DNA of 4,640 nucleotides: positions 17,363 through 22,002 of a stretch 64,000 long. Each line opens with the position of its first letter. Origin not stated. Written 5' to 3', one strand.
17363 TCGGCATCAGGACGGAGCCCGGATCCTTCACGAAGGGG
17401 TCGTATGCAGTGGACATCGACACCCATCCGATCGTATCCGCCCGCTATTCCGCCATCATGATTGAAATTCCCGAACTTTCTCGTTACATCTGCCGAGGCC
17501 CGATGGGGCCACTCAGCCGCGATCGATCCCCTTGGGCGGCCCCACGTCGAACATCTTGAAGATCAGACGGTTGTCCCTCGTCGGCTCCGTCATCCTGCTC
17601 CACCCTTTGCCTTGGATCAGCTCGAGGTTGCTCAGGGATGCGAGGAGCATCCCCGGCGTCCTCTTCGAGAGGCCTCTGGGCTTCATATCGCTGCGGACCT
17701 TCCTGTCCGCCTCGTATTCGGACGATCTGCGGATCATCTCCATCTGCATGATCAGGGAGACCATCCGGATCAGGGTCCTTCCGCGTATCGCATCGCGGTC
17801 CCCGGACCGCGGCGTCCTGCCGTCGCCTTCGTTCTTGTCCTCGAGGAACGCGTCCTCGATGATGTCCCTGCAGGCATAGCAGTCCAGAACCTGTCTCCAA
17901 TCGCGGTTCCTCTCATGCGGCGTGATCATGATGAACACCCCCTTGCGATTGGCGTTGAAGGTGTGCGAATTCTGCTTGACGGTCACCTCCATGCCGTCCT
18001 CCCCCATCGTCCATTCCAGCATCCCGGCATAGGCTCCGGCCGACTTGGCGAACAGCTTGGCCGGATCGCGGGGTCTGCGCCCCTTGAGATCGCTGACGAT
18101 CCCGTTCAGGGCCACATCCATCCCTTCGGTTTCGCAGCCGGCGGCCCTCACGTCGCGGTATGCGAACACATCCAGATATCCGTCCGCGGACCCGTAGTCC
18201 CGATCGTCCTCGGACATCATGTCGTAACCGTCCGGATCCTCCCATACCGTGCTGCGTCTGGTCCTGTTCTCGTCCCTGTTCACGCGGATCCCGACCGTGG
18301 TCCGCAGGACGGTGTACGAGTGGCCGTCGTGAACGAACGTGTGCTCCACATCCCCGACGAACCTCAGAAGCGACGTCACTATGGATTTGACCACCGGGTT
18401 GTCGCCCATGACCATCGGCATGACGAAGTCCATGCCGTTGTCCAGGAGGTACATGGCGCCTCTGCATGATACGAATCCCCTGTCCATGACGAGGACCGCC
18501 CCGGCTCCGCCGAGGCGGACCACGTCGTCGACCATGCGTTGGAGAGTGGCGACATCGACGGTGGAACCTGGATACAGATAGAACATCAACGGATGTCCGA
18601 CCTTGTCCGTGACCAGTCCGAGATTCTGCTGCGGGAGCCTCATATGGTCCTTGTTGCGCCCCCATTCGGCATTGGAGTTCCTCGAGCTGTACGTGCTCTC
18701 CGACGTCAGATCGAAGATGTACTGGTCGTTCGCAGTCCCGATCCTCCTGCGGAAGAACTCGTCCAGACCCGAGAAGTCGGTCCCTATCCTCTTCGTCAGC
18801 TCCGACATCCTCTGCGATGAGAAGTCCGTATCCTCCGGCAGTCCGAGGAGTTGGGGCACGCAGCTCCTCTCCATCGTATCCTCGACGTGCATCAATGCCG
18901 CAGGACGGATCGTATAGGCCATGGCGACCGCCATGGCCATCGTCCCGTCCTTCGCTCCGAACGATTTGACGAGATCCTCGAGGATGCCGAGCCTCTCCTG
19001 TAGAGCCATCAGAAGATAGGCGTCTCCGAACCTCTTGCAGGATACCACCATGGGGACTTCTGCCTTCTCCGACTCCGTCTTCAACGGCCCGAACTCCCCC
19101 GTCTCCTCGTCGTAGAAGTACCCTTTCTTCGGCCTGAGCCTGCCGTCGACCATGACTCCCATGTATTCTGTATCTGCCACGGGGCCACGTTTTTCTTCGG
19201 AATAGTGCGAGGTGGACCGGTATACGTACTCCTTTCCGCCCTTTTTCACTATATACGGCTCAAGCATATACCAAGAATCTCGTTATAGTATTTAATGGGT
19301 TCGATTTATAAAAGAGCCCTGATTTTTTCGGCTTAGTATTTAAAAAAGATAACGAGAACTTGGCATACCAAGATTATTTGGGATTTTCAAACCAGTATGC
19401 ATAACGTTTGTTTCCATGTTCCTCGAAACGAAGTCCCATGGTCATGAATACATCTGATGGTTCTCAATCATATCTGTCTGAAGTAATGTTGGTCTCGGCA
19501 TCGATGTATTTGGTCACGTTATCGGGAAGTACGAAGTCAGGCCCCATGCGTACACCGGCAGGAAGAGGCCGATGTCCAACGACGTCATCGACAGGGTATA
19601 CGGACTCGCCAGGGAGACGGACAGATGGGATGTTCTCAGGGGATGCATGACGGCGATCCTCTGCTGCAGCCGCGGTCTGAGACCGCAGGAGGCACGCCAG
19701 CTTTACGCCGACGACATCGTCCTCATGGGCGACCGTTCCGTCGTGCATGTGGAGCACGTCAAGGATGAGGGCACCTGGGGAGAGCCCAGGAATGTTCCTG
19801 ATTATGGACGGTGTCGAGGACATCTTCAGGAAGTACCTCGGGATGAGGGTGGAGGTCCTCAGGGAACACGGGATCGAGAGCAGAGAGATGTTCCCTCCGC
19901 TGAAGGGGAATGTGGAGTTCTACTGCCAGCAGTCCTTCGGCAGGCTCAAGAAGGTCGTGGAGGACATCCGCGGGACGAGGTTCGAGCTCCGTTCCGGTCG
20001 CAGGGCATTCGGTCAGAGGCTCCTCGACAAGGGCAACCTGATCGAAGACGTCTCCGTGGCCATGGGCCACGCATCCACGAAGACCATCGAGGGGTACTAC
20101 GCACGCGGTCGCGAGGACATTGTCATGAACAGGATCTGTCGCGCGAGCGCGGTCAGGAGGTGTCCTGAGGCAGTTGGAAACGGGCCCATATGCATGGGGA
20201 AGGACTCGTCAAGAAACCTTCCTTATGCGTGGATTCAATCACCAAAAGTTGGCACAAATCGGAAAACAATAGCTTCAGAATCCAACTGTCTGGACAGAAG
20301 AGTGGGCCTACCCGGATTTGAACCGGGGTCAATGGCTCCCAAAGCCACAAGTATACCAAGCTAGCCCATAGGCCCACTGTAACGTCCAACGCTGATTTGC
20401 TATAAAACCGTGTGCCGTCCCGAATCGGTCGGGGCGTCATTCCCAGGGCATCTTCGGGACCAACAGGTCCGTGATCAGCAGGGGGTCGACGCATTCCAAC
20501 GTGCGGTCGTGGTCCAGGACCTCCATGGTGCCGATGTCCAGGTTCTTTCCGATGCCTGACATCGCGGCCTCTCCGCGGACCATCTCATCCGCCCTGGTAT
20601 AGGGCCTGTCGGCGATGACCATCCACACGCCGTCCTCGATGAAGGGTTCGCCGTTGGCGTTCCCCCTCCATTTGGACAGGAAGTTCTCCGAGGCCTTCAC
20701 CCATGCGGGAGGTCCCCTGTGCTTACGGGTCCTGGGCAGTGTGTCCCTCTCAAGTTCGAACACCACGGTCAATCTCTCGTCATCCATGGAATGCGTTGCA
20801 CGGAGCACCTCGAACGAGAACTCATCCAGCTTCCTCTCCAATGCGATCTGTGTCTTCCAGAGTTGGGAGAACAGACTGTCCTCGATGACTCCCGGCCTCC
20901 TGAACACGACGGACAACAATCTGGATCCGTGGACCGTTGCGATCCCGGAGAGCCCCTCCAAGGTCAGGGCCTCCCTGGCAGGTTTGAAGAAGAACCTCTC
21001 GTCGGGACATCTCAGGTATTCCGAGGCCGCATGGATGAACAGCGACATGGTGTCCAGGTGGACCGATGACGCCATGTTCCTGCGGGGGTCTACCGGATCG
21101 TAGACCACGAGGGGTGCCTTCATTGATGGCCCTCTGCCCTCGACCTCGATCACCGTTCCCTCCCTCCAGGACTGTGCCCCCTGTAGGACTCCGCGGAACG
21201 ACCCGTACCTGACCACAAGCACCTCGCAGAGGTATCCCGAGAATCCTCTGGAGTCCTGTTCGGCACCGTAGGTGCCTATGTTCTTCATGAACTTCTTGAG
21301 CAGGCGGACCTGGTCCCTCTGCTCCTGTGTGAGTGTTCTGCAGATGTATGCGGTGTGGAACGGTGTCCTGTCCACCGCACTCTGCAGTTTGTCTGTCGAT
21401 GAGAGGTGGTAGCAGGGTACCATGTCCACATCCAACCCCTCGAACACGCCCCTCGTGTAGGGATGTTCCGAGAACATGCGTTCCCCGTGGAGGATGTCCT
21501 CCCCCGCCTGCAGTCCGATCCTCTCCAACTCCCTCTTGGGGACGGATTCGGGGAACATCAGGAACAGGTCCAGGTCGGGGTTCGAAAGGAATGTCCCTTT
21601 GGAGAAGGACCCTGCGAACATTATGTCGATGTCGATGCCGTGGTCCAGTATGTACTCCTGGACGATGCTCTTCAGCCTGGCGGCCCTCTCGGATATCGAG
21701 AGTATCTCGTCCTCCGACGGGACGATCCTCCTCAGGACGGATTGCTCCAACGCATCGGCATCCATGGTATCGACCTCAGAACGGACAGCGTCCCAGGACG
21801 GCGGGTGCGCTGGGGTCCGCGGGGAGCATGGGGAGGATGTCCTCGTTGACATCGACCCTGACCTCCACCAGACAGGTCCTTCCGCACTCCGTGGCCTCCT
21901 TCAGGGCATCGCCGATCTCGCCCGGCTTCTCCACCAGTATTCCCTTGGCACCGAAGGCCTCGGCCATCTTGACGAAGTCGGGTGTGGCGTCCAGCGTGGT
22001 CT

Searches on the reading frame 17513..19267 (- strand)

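Call 50: search_protein_families(library=pfam, proteins=[window:17513-19267:-], max_evalue=0.01)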
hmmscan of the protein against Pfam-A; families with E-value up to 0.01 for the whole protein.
window:17513-19267:- (584 aa): 1 family
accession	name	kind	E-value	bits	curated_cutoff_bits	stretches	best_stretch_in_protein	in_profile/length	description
PF01609.27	DDE_Tnp_1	-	0.00026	21.2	23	1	188-474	12-167/200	Transposase DDE domain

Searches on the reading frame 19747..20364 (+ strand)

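Call 87: search_protein_families(library=pfam, proteins=[window:19747-20364:+], max_evalue=1)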
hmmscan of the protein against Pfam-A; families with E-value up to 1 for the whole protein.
window:19747-20364:+ (205 aa): 1 family
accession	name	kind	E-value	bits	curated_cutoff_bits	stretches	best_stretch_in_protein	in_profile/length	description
PF00589.27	Phage_integrase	-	0.016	15.4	27.1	1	61-119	108-167/172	Phage integrase family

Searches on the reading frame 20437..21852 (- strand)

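Call 63: search_protein_families(library=pfam, proteins=[window:20437-21852:-], max_evalue=0.001)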
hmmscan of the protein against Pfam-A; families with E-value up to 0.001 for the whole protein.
window:20437-21852:- (471 aa): 3 families
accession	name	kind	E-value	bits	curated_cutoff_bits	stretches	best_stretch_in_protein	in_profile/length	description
PF09249.16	tRNA_NucTransf2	-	2.4e-39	134.5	27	1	180-289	1-113/113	tRNA nucleotidyltransferase, second domain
PF21133.2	CAA_C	-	7.6e-28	97.4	22.2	1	309-438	2-131/144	CCA-adding enzyme, C-terminal domain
PF01909.29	NTP_transf_2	-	6.1e-07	30.2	21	1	66-166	10-93/93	Nucleotidyltransferase domain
